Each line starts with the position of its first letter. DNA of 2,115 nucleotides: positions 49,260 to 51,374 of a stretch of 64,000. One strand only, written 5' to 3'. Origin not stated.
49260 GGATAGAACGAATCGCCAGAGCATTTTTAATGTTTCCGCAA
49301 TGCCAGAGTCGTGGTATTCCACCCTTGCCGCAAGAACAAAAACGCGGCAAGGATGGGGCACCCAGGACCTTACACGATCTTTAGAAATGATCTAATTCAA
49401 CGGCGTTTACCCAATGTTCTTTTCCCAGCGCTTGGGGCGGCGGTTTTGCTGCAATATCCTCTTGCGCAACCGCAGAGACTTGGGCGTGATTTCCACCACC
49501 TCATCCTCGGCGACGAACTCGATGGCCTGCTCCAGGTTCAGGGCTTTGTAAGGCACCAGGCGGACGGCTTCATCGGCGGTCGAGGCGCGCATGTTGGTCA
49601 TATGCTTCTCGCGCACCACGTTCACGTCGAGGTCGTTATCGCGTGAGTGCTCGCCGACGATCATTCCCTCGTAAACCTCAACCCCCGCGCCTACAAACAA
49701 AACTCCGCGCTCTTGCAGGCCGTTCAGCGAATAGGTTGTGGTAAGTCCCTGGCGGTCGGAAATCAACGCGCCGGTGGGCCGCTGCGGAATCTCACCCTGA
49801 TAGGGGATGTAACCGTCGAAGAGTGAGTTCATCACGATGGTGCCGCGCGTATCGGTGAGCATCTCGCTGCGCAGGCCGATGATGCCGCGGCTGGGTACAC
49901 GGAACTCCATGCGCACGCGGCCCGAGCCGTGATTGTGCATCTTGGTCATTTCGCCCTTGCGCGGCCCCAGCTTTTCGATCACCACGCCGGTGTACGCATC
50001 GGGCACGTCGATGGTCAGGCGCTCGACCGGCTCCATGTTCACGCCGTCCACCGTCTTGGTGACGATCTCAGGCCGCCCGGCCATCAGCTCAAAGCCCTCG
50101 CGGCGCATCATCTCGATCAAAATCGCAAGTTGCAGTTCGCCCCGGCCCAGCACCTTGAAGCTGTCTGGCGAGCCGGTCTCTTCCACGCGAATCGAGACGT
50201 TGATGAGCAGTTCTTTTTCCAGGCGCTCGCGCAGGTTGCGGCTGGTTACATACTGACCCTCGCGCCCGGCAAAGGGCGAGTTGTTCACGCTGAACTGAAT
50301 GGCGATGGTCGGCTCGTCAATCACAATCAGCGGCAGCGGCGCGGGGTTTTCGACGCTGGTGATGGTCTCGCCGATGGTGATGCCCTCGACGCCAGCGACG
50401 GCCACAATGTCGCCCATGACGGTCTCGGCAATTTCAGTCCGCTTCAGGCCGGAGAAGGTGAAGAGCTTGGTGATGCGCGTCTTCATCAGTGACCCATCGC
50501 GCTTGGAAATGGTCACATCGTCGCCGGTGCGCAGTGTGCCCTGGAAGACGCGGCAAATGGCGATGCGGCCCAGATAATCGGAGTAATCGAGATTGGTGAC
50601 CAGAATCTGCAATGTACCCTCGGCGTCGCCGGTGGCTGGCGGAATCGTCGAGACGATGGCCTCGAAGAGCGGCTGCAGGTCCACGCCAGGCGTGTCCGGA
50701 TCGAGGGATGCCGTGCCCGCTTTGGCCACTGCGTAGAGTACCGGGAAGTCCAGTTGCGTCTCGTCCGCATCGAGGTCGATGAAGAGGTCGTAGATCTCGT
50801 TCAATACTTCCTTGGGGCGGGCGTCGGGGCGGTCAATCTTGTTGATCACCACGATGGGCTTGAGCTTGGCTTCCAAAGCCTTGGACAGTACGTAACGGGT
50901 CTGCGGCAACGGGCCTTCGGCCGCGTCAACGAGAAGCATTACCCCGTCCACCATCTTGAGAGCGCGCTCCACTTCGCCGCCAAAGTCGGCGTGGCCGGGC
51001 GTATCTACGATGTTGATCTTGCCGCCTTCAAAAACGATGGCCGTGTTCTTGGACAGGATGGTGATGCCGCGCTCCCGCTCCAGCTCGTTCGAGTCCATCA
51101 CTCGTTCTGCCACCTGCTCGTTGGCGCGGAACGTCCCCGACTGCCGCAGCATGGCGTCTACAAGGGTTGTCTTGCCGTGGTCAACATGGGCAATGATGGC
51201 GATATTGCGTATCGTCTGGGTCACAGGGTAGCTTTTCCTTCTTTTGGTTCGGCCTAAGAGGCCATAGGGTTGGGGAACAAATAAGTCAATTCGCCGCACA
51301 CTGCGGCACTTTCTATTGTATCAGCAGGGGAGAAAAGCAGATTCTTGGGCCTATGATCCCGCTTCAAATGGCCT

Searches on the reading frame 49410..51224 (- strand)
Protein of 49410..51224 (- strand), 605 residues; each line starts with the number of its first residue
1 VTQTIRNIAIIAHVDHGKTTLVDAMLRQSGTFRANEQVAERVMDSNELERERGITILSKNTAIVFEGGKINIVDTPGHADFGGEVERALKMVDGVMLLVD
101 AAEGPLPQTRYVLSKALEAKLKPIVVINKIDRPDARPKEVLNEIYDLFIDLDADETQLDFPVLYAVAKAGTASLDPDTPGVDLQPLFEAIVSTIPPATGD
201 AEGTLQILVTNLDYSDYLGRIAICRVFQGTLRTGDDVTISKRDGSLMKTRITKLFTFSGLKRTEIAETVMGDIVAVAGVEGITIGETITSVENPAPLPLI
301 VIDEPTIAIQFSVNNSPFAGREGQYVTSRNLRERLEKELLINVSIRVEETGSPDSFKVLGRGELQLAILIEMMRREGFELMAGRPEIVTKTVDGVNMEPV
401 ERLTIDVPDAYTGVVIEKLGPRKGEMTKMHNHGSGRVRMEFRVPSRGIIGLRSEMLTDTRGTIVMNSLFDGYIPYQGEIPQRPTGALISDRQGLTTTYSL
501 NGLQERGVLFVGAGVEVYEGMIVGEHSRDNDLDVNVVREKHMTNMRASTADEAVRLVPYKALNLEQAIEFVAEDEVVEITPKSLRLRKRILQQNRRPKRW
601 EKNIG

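Call 32: find_related_loci(query=window:49410-51224:-, collection=metagenome_contigs, flank=6000)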
Query window:49410-51224:- (605 aa) in metagenome_contigs; peptide patterns used: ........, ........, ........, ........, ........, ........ (x = any residue, [..] = any of these).
600 stretches matched a pattern (row limit reached: there are more); 588 encode a relative of the query (tblastn E <= 1e-3); the best 80 are kept; 80 distinct loci.
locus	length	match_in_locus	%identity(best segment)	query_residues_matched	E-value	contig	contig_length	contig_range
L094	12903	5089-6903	98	1-605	0e+0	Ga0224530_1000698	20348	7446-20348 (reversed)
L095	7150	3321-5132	92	1-604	0e+0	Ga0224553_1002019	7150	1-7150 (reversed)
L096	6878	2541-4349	92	1-603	0e+0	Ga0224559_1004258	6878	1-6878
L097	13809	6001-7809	92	1-603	0e+0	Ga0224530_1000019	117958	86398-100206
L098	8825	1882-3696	91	1-605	0e+0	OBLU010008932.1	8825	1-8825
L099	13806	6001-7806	92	1-602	0e+0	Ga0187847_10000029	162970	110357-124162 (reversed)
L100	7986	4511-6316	92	1-602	0e+0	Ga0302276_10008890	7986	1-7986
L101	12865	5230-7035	92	1-602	0e+0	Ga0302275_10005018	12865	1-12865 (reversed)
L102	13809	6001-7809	91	1-603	0e+0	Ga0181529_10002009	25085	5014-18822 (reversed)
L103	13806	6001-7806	92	1-602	0e+0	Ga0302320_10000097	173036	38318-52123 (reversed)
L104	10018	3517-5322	91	1-602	0e+0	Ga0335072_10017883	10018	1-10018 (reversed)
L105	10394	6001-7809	91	1-603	0e+0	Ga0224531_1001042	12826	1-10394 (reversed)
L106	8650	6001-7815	90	1-605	0e+0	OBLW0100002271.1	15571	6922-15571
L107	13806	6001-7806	91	1-602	0e+0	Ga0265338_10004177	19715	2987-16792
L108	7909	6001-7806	91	1-602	0e+0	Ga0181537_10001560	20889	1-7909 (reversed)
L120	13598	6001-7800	82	1-600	0e+0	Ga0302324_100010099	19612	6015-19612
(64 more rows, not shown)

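Call 37: search_protein_families(library=pfam, proteins=[L094:1931-2812:+, L094:2786-3964:-, L094:3738-4121:-, L095:583-2643:+, L095:2725-2955:+], max_evalue=0.01)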
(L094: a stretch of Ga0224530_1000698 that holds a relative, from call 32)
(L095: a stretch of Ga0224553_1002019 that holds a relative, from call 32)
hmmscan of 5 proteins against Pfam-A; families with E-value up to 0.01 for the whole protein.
L094:1931-2812:+ (294 aa): 2 families
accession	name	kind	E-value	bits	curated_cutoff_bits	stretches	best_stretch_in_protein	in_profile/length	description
PF01555.25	N6_N4_Mtase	-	6.3e-56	190.2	26.7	1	48-287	3-220/221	DNA methylase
PF08241.18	Methyltransf_11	-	0.00032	21.7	21.2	0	258-291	4-39/95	Methyltransferase domain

L094:2786-3964:- (393 aa): 1 family
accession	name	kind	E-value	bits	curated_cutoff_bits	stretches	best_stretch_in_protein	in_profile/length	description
PF17411.7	SmaI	-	1.7e-71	240.9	27.3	1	147-382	2-240/240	Type II site-specific deoxyribonuclease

L094:3738-4121:- (128 aa): 1 family
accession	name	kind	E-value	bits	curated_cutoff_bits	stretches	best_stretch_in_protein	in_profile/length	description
PF18032.6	FRP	-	6.1e-20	71.9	26.6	1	28-126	1-99/99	Photoprotection regulator fluorescence recovery protein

L095:583-2643:+ (687 aa): 5 families
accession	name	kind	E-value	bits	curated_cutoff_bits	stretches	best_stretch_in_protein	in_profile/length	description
PF09848.15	SLFN-g3_helicase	-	5.3e-70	236.9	24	1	265-651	2-353/354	Schlafen group 3, DNA/RNA helicase domain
PF13401.12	AAA_22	-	9.1e-05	23.2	27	1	262-375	3-104/130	AAA domain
PF13191.12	AAA_16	-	0.00073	20.5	32.6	1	250-371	11-150/167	AAA ATPase domain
PF05707.18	Zot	-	0.0028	17.6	20.3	1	265-399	1-123/197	Zonular occludens toxin (Zot)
PF13245.12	AAA_19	-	0.0055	17.3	25.1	0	259-364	6-101/134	AAA domain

L095:2725-2955:+ (77 aa): 0 families

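Call 38: search_protein_families(library=padloc, proteins=[L094:1931-2812:+, L094:2786-3964:-, L094:3738-4121:-, L095:583-2643:+, L095:2725-2955:+], max_evalue=0.01)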
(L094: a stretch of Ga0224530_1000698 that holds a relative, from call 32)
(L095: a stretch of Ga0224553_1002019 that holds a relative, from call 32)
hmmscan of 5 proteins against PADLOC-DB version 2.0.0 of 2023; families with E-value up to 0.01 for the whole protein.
L094:1931-2812:+ (294 aa): 62 families (the best 25 are shown)
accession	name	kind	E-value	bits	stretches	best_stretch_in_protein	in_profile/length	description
PDLC03387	MTase_II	-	4.4e-130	431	1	20-290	5-275/289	Type II methyltransferase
PDLC03252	MTase_II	-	6.5e-118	392.2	1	27-291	91-354/365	Type II methyltransferase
PDLC03336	MTase_II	-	5.3e-55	185.2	2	29-211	31-203/421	Type II methyltransferase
PDLC03309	MTase_II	-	4.9e-36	122.4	2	65-286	121-339/353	Type II methyltransferase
PDLC03303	MTase_II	-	1.4e-34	117.7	2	28-106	5-83/668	Type II methyltransferase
PDLC03353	MTase_II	-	4e-33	113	1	28-290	11-250/260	Type II methyltransferase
PDLC03371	MTase_II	-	2.1e-32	110.7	1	146-292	103-254/260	Type II methyltransferase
PDLC03316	MTase_II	-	2.7e-31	106.9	2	20-106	33-115/390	Type II methyltransferase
PDLC03350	MTase_II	-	2.7e-26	90.7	2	178-290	181-295/312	Type II methyltransferase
PDLC03259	MTase_II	-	2.3e-23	80.7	2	28-106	5-82/423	Type II methyltransferase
PDLC03216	MTase_II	-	1.4e-22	78.2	1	144-291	103-256/364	Type II methyltransferase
PDLC03738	oMTase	-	1.6e-21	74.5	1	144-290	112-265/376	orphan methyltransferase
PDLC03299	MTase_II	-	2.1e-20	71.4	2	211-290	174-257/296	Type II methyltransferase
PDLC03320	MTase_II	-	5.5e-16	56.6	1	238-290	222-274/289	Type II methyltransferase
PDLC03295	MTase_II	-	3.3e-15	54.3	1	180-292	142-268/292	Type II methyltransferase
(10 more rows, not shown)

L094:2786-3964:- (393 aa): 1 family
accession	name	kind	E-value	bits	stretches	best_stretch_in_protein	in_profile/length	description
PDLC03562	REase_II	-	9.8e-89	295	1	149-382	18-256/261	Type II restriction enzyme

L094:3738-4121:- (128 aa): 0 families

L095:583-2643:+ (687 aa): 4 families
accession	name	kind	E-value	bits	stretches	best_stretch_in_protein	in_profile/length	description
PDLC05014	PDC-S41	-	2.4e-207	688.3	1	17-681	3-654/657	-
PDLC02372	Nhi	-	0.00011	19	0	258-368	193-278/470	-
PDLC02350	AbiO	-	0.00047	17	0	251-311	191-238/468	AbiO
PDLC01887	CARF4--CARF_PDDEXK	-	0.0068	14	0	66-133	159-228/285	-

L095:2725-2955:+ (77 aa): 0 families

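Call 83: search_protein_families(library=pfam, proteins=[L097:4616-5707:-, L103:4073-5875:+, L099:2219-4777:+, L100:639-2546:+, L100:3423-4214:-, L102:4114-5820:+, L098:127-1353:-, L104:2381-3205:-, L096:569-1981:+, L120:3925-5535:+], max_evalue=0.0001)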
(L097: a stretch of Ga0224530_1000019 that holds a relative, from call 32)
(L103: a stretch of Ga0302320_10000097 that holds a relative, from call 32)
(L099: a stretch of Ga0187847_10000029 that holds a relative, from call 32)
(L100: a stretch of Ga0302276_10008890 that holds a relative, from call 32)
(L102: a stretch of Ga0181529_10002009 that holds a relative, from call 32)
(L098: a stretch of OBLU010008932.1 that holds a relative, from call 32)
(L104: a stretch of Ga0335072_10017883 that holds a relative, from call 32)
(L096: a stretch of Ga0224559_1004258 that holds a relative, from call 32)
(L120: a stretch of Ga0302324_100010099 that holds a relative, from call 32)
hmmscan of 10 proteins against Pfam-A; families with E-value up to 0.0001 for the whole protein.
L097:4616-5707:- (364 aa): 2 families
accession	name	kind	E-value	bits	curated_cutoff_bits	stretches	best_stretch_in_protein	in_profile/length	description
PF00753.33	Lactamase_B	-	1.3e-15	58.4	22.7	1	60-177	5-116/196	Metallo-beta-lactamase superfamily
PF12706.13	Lactamase_B_2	-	1.1e-05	25.5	27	1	73-170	3-98/200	Beta-lactamase superfamily domain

L103:4073-5875:+ (601 aa): 2 families
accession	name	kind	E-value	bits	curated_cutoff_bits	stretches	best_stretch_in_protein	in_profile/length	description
PF00723.27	Glyco_hydro_15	-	8.8e-87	292.2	22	1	215-580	2-426/427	Glycosyl hydrolases family 15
PF19291.4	TREH_N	-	1e-21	77.7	23.1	1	3-150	13-155/211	Trehalase-like, N-terminal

L099:2219-4777:+ (853 aa): 5 families
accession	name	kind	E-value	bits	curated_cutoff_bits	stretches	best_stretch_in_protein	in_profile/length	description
PF00773.25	RNB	-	9.2e-111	370.7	29.3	1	280-637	1-325/326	RNB domain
PF17876.7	CSD2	-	8.5e-25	87.1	26.2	2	205-259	21-74/74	Cold shock domain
PF08206.17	OB_RNB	-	1e-17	64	24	1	77-138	1-58/58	Ribonuclease B OB domain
PF07497.18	Rho_RNA_bind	-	1.2e-07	31.9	27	1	76-138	2-64/73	Rho termination factor, RNA-binding domain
PF00575.29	S1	-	1.9e-06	28.6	22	1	725-808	2-73/74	S1 RNA binding domain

L100:639-2546:+ (636 aa): 0 families

L100:3423-4214:- (264 aa): 2 families
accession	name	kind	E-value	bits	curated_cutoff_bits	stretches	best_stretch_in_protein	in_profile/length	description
PF13411.12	MerR_1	-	7.1e-20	71.3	21.6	1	107-176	1-68/69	MerR HTH family regulatory protein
PF00376.29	MerR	-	1.6e-07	31.5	28.2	1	108-145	1-38/38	MerR family regulatory protein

L102:4114-5820:+ (569 aa): 2 families
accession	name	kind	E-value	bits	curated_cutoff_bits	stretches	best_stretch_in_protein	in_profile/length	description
PF03235.19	GmrSD_N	-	1.3e-36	127.1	33.2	1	14-239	3-199/199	GmrSD restriction endonuclease, N-terminal domain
PF07510.16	GmrSD_C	-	4.1e-22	79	23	1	421-556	2-137/138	GmrSD restriction endonucleases, C-terminal domain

L098:127-1353:- (409 aa): 5 families
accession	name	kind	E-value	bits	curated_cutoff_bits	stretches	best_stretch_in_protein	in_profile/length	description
PF00023.36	Ank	-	9.9e-25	85.7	21.1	1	295-324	2-31/33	Ankyrin repeat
PF12796.13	Ank_2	-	8.7e-23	81.1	27.3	3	253-365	3-88/90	Ankyrin repeats (3 copies)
PF13606.12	Ank_3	-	1e-19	68.7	22.3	0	295-323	2-30/30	Ankyrin repeat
PF13637.12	Ank_4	-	1.9e-11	44.3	22.7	0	299-357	1-50/50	Ankyrin repeats (many copies)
PF13857.12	Ank_5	-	7.2e-11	42.6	27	0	291-324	12-45/56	Ankyrin repeats (many copies)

L104:2381-3205:- (275 aa): 0 families

L096:569-1981:+ (471 aa): 10 families
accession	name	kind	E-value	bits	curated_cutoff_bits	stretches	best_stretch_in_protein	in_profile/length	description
PF07568.18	HisKA_2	-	1.6e-22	79.8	22.3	1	279-351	1-73/76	Histidine kinase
PF00072.30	Response_reg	-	3.6e-15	56.5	30.2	1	15-117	1-100/111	Response regulator receiver domain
PF08447.18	PAS_3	-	2.2e-13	50.7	25.6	1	169-247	2-82/89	PAS fold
PF13426.13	PAS_9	-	7e-13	49.2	27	1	159-258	4-103/103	PAS domain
PF08448.16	PAS_4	-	5.4e-10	39.9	23.1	1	152-260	1-109/110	PAS fold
PF07536.20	HWE_HK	-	5.3e-09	37.1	22.8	1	279-340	1-59/83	HWE histidine kinase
PF00989.32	PAS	-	7.2e-09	36.1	22.6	1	148-256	3-113/113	PAS fold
PF02518.31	HATPase_c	-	2.7e-08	34.6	26.4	1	381-469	7-108/111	Histidine kinase-, DNA gyrase B-, and HSP90-like ATPase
PF13581.12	HATPase_c_2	-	2e-06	28.2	27.4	1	380-428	32-81/127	Histidine kinase-like ATPase domain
PF14598.12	PAS_11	-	2.6e-05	24.6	25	1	165-258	11-105/109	PAS domain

L120:3925-5535:+ (537 aa): 1 family
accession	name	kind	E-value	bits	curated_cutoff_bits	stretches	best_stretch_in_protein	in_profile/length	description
PF00450.28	Peptidase_S10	-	3.9e-20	73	21.9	1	130-501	36-365/420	Serine carboxypeptidase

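Call 84: search_protein_families(library=padloc, proteins=[L097:4616-5707:-, L103:4073-5875:+, L099:2219-4777:+, L100:639-2546:+, L100:3423-4214:-, L102:4114-5820:+, L098:127-1353:-, L104:2381-3205:-, L096:569-1981:+, L120:3925-5535:+], max_evalue=0.000001)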
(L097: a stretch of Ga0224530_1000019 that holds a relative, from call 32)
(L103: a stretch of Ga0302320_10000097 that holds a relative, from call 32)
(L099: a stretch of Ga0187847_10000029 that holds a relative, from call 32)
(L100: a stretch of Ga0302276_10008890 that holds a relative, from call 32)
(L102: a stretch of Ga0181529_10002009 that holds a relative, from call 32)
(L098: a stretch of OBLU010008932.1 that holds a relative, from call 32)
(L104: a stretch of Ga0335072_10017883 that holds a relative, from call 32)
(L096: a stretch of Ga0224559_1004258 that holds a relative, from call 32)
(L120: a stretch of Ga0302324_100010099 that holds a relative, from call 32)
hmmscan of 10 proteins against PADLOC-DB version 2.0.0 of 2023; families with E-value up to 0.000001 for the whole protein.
L097:4616-5707:- (364 aa): 1 family
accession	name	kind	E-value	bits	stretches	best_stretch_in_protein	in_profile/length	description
PDLC04675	PDC-M48B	-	1.6e-07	28.8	0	54-121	9-78/291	-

L103:4073-5875:+ (601 aa): 0 families

L099:2219-4777:+ (853 aa): 0 families

L100:639-2546:+ (636 aa): 0 families

L100:3423-4214:- (264 aa): 0 families

L102:4114-5820:+ (569 aa): 28 families (the best 25 are shown)
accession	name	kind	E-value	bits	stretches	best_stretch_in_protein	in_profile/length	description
PDLC04154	HEC-06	-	9.2e-226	748.9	1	3-564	5-566/569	-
PDLC02687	Orf5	-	2.8e-214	710.9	1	5-547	1-543/543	Orf5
PDLC04155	HEC-06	-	2e-132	440.6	1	2-564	2-560/562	-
PDLC04157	HEC-06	-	5.6e-117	389.6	1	22-563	23-556/558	-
PDLC02700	Orf5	-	1.4e-103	345.5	1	22-562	12-555/555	Orf5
PDLC02695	Orf5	-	1.9e-64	216.1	1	3-560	1-599/601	Orf5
PDLC02693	Orf5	-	7.1e-56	188.3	1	21-562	8-542/543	Orf5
PDLC04156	HEC-06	-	9.5e-56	187.5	1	13-564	12-562/562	-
PDLC02691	Orf5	-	4.6e-52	175.4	1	16-562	15-579/579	Orf5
PDLC02701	Orf5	-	1.9e-45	153.5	1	10-561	8-593/596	Orf5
PDLC02698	Orf5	-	5.2e-38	129.1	1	3-562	1-571/573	Orf5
PDLC02699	Orf5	-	5.9e-38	128.9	1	22-544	1-527/530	Orf5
PDLC02692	Orf5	-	7.5e-29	98.8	1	22-563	8-557/558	Orf5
PDLC02690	Orf5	-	9.7e-28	95.3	1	20-563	8-530/531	Orf5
PDLC02686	Orf5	-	1.9e-26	90.7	1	10-274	8-269/566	Orf5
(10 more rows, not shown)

L098:127-1353:- (409 aa): 1 family
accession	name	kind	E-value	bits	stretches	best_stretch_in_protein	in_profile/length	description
PDLC04783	PDC-M72A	-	8.3e-10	36.5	0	121-203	211-295/392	-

L104:2381-3205:- (275 aa): 0 families

L096:569-1981:+ (471 aa): 0 families

L120:3925-5535:+ (537 aa): 0 families
